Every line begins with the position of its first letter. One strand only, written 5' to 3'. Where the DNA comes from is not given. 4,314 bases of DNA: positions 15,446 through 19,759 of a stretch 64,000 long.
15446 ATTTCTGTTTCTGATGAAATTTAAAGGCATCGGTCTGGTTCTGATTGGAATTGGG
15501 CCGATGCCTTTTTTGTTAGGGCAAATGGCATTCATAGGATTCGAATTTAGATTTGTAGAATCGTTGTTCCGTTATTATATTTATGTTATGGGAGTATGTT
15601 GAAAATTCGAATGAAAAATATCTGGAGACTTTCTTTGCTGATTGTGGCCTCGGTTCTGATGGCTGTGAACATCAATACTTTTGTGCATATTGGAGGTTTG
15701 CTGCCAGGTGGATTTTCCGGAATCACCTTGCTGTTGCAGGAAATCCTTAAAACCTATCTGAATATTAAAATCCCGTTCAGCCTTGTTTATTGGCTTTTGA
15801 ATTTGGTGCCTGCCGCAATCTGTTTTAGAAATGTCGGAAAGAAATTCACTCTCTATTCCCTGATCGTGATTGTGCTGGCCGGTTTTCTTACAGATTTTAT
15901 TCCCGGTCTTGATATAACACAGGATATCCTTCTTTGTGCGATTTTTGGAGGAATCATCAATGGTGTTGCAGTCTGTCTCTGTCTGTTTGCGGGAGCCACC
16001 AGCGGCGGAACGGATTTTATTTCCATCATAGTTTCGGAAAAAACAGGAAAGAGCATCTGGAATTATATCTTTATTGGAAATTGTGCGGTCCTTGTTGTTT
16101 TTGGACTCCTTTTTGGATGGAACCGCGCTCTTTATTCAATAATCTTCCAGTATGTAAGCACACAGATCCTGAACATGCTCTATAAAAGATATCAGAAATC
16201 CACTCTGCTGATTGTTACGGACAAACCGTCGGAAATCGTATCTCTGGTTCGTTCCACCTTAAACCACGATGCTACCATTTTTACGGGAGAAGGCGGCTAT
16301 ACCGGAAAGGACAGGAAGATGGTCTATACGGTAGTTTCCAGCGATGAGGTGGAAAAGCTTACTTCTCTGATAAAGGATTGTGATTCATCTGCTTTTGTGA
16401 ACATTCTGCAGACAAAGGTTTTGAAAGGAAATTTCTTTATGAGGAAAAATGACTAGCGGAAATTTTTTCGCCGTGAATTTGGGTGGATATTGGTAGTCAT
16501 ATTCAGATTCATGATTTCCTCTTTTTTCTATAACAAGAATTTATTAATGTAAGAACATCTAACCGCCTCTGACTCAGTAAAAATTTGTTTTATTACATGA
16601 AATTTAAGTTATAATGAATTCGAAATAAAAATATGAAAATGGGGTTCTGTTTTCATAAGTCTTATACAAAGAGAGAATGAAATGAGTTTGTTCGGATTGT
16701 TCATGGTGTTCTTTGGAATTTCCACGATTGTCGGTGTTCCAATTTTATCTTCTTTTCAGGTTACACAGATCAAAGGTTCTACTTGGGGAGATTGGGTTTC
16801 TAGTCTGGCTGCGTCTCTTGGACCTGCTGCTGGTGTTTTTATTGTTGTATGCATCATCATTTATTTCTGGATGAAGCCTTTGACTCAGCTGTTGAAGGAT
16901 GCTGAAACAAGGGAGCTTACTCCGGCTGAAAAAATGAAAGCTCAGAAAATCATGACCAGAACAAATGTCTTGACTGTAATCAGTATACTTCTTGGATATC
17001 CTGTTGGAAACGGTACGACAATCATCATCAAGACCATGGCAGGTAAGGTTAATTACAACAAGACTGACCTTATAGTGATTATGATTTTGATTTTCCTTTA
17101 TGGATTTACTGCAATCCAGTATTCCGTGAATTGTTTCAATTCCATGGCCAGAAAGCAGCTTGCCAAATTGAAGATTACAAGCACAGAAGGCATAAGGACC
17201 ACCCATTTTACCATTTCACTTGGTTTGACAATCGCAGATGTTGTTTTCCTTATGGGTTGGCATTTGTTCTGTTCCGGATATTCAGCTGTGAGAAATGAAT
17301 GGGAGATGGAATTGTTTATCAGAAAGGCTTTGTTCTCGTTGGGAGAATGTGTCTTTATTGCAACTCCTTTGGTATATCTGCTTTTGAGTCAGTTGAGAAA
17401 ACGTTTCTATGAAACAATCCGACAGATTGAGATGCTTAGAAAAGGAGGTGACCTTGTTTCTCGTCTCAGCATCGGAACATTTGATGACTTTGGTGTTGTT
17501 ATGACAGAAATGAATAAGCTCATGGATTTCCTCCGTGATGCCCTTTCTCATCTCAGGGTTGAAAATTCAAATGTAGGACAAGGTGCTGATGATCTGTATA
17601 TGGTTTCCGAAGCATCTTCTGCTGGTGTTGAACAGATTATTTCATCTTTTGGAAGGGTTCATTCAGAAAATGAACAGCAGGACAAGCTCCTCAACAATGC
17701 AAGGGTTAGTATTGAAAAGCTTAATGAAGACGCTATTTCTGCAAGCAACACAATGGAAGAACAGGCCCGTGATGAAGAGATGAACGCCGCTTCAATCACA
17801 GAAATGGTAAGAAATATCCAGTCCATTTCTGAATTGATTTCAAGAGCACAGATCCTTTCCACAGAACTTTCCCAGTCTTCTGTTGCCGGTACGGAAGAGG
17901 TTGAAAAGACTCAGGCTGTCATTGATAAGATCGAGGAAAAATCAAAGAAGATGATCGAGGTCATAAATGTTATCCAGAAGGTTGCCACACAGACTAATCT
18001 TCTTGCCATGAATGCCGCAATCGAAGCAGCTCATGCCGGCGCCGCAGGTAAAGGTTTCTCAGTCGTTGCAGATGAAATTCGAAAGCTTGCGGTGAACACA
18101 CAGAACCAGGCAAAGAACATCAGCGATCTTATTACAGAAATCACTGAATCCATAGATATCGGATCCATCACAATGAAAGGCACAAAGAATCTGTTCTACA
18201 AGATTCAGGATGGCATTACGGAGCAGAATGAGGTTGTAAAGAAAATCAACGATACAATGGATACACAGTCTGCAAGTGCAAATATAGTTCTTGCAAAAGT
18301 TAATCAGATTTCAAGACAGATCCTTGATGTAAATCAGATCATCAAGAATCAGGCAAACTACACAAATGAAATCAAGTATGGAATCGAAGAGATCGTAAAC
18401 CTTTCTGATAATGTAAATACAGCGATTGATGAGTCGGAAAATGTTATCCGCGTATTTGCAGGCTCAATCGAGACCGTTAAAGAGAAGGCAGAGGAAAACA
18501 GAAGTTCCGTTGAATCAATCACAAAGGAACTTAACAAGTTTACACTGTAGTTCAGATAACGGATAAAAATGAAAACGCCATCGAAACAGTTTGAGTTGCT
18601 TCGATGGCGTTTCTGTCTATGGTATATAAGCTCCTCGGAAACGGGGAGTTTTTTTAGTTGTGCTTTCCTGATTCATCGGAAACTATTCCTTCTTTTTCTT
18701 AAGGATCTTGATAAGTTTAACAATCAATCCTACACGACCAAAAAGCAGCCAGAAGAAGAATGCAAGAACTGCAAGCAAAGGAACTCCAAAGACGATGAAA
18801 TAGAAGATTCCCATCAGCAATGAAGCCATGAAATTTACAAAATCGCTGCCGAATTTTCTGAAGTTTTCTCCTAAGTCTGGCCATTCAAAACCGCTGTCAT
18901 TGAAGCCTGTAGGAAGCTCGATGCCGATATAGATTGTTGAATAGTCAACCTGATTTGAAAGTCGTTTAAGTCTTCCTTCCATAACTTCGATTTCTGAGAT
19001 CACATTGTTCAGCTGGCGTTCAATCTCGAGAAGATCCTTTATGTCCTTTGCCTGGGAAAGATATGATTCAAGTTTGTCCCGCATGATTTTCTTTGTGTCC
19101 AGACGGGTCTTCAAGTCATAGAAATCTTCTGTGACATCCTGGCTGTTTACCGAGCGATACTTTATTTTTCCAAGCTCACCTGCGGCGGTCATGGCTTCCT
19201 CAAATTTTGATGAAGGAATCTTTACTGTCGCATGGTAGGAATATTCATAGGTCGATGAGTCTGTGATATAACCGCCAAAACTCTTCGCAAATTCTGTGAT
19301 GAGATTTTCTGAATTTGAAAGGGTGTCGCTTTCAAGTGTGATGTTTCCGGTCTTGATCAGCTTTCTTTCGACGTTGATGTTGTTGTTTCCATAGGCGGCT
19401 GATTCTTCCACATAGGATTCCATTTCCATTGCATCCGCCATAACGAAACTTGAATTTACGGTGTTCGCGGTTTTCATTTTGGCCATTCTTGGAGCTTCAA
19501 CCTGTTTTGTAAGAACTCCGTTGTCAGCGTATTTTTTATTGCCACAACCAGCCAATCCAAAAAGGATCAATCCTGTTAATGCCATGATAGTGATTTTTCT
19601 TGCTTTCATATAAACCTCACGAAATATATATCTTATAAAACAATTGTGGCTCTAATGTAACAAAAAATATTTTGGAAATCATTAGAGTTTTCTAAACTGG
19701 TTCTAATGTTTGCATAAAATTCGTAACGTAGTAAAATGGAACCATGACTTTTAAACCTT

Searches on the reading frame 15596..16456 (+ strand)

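Call 8: search_protein_families(library=pfam, proteins=[window:15596-16456:+], max_evalue=0.01)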
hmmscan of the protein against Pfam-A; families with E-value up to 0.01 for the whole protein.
window:15596-16456:+ (286 aa): 2 families
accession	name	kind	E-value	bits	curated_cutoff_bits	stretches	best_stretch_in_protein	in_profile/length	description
PF02588.21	YitT_membrane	-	6.4e-51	173.1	24.3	1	13-216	3-202/205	Uncharacterised 5xTM membrane BCR, YitT family COG1284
PF10035.14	DUF2179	-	1.2e-17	63.9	22.8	1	224-276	1-53/55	Uncharacterized protein conserved in bacteria (DUF2179)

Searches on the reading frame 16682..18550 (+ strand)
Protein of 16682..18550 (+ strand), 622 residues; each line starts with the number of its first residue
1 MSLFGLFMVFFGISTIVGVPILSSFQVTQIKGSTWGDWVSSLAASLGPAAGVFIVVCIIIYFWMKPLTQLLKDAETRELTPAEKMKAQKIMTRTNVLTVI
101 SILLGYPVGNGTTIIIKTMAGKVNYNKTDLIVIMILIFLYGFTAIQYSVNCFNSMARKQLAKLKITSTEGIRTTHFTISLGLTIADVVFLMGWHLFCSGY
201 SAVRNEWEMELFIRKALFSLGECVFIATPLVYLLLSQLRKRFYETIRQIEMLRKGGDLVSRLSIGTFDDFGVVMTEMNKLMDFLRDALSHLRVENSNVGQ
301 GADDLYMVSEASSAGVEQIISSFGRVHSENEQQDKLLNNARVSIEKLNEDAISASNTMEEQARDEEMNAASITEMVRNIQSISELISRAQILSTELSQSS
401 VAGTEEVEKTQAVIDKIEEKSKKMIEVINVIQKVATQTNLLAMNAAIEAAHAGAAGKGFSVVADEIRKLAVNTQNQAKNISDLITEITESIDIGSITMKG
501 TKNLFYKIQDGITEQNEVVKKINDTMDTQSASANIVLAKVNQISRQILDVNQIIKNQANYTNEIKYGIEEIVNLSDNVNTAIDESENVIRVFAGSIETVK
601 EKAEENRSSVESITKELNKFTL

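Call 8: search_protein_families(library=pfam, proteins=[window:16682-18550:+], max_evalue=0.01)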
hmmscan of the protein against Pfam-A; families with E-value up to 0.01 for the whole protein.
window:16682-18550:+ (622 aa): 1 family
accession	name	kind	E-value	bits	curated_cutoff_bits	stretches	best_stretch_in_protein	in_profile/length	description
PF00015.26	MCPsignal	-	3.3e-32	112.1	34.6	1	397-557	8-168/172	Methyl-accepting chemotaxis protein (MCP) signalling domain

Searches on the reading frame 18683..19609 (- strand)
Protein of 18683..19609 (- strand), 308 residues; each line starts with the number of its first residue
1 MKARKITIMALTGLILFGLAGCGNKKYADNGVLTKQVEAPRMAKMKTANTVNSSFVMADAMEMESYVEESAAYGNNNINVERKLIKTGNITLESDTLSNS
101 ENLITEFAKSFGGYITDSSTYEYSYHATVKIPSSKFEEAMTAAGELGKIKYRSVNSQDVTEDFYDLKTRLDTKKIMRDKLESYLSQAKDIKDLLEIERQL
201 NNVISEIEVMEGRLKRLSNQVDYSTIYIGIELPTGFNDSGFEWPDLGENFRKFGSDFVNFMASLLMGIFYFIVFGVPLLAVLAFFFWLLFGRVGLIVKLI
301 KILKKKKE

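Call 8: search_protein_families(library=pfam, proteins=[window:18683-19609:-], max_evalue=0.01)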
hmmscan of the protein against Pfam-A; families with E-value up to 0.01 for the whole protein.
window:18683-19609:- (308 aa): 2 families
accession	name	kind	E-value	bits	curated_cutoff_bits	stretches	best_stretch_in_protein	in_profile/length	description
PF14257.11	DUF4349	-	5.9e-51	173.3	27.7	1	82-287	1-213/213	Domain of unknown function (DUF4349)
PF14389.11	Lzipper-MIP1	-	0.001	19.8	32.2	1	159-222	9-75/84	Leucine-zipper of ternary complex factor MIP1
